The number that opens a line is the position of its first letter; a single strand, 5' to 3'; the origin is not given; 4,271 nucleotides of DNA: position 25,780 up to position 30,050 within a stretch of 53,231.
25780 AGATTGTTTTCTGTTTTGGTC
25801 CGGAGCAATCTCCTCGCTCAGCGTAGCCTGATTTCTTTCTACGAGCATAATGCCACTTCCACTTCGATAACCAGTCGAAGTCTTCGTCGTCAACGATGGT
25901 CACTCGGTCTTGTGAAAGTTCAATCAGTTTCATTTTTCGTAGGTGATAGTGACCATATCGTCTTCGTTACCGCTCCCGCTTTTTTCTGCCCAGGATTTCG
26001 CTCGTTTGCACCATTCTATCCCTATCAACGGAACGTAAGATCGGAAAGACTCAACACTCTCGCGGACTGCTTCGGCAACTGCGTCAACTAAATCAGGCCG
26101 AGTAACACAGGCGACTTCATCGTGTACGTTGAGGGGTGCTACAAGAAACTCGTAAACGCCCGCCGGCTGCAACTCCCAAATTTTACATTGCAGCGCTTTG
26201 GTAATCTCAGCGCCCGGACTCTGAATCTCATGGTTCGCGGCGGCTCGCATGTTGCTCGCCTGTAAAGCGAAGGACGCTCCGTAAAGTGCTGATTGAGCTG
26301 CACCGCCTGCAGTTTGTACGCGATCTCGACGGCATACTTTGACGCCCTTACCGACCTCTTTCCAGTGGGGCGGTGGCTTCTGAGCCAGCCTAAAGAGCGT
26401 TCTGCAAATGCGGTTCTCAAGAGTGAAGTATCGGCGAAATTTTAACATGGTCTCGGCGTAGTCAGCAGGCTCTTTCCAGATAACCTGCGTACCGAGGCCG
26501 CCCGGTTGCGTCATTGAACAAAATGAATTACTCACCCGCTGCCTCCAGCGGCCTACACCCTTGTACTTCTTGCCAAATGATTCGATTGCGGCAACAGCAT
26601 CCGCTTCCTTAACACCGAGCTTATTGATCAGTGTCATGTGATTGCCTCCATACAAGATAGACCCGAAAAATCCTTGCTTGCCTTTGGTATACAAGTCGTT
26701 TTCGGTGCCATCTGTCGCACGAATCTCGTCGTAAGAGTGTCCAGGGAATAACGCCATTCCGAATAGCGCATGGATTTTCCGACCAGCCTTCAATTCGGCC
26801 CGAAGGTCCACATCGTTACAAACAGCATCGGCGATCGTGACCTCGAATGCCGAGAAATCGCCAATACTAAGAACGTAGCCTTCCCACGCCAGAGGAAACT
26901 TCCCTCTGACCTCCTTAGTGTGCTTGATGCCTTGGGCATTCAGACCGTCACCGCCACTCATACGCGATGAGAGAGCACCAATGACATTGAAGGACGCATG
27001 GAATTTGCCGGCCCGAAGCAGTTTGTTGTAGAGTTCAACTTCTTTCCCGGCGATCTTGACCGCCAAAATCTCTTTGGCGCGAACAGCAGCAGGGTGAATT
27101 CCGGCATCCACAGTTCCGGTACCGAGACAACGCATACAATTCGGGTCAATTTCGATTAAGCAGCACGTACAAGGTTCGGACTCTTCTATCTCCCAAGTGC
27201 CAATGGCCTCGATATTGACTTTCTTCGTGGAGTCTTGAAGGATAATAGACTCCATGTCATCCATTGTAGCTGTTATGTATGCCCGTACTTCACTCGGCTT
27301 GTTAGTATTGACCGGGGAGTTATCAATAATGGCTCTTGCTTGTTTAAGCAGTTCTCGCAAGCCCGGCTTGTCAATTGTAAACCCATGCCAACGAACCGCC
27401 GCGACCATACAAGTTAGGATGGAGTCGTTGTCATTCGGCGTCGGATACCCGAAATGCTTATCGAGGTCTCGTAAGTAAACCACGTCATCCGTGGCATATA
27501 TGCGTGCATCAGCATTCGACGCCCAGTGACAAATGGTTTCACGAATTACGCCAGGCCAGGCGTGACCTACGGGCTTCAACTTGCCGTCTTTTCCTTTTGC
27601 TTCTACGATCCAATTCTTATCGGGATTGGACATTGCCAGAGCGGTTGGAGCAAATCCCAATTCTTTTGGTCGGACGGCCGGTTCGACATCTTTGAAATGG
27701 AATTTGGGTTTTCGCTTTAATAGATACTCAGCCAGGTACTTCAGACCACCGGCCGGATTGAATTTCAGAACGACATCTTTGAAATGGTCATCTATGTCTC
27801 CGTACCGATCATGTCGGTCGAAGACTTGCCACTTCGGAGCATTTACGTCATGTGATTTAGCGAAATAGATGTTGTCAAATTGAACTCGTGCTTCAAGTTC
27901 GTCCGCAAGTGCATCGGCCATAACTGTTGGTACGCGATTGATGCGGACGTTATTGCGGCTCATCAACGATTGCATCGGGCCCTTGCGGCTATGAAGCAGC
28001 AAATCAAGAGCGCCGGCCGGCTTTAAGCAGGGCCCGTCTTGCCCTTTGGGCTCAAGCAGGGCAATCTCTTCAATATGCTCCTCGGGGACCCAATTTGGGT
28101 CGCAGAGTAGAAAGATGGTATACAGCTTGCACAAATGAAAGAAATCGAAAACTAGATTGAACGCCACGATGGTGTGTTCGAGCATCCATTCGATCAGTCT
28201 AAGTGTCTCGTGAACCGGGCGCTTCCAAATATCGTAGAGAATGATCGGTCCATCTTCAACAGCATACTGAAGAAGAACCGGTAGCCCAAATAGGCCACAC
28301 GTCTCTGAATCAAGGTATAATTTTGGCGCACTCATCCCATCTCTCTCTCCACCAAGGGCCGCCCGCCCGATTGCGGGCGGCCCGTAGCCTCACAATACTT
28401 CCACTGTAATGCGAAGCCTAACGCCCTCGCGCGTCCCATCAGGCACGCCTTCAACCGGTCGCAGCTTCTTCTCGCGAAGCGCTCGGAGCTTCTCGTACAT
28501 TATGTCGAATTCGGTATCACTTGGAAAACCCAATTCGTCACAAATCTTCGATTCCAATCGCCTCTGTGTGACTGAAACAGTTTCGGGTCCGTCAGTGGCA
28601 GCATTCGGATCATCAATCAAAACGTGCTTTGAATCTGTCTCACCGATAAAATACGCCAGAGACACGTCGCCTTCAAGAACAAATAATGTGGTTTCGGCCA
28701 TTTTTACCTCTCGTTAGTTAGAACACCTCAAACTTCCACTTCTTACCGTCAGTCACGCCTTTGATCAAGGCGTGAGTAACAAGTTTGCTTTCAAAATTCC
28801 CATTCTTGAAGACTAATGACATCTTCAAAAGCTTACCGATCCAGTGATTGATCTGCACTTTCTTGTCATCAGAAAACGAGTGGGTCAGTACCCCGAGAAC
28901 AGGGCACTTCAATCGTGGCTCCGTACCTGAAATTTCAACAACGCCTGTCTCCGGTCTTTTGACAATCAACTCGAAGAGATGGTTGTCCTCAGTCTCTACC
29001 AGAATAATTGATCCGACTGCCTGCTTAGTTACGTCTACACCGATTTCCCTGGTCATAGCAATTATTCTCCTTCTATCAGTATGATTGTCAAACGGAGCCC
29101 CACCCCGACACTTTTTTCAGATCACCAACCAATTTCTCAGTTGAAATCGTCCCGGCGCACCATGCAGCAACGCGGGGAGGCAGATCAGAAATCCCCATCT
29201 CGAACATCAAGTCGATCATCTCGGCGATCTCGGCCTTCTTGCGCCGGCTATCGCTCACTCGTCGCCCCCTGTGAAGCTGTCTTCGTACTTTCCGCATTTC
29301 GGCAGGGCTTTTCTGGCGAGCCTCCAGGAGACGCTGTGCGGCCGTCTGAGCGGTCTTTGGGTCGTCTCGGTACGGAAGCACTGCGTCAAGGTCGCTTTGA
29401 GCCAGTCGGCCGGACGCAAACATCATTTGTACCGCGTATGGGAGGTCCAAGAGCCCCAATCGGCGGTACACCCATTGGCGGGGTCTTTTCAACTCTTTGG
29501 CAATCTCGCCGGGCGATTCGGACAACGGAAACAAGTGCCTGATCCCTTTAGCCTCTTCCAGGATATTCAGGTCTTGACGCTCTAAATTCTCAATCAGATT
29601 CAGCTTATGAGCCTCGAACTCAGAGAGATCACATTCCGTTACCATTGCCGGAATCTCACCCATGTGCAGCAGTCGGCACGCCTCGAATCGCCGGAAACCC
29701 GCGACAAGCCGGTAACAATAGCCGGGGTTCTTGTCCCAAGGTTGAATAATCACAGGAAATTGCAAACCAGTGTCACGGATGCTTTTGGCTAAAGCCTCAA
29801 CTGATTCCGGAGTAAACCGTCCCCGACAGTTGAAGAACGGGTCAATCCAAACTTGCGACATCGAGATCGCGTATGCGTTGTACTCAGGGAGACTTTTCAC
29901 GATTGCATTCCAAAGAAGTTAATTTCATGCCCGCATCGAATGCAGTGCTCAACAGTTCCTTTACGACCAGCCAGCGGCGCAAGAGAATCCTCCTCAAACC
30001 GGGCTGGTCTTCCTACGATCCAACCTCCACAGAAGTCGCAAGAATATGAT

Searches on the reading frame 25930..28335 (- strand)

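Call 34: search_protein_families(library=phrogs, proteins=[window:25930-28335:-], max_evalue=0.0001)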
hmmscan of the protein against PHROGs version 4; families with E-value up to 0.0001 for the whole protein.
window:25930-28335:- (801 aa): 2 families
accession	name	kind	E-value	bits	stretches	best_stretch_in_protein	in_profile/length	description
phrog_17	-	DNA, RNA and nucleotide metabolism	4.5e-24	85.5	1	273-791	802-1239/1445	DNA polymerase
phrog_2573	-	DNA, RNA and nucleotide metabolism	3.3e-13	50.5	1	488-778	18-259/336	DNA polymerase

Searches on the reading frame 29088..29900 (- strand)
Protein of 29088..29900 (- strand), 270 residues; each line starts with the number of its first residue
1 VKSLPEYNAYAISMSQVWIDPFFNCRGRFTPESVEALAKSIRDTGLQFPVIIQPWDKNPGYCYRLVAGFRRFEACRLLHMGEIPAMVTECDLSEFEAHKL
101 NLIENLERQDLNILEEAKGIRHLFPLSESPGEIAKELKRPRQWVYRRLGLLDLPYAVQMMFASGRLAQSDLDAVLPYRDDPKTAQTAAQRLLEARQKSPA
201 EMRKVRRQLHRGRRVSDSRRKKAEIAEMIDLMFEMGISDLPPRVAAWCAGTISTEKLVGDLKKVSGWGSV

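Call 34: search_protein_families(library=phrogs, proteins=[window:29088-29900:-], max_evalue=0.0001)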
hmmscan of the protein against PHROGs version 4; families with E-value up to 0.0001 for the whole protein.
window:29088-29900:- (270 aa): 8 families
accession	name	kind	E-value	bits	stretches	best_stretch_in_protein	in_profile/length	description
phrog_6218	-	DNA, RNA and nucleotide metabolism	2.7e-24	87.2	1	12-215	8-201/506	ParB-like partition protein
phrog_3264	-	DNA, RNA and nucleotide metabolism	5.1e-22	79.9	1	23-148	61-182/337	ParB-like partition protein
phrog_4715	-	DNA, RNA and nucleotide metabolism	7.3e-20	71.9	1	24-220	161-368/630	ParB-like partition protein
phrog_1033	-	DNA, RNA and nucleotide metabolism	2.4e-13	51.6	1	8-204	32-230/334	ParB-like partition protein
phrog_3951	-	unknown function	2.4e-07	31.6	1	28-89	38-97/301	-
phrog_620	-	DNA, RNA and nucleotide metabolism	4e-06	28.1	1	28-105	27-95/217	ParB-like partition protein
phrog_12047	-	DNA, RNA and nucleotide metabolism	5.4e-06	27.2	1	33-118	20-97/301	ParB-like partition nuclease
phrog_18056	-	DNA, RNA and nucleotide metabolism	1.8e-05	24.8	1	28-104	19-87/387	ParB-like partition nuclease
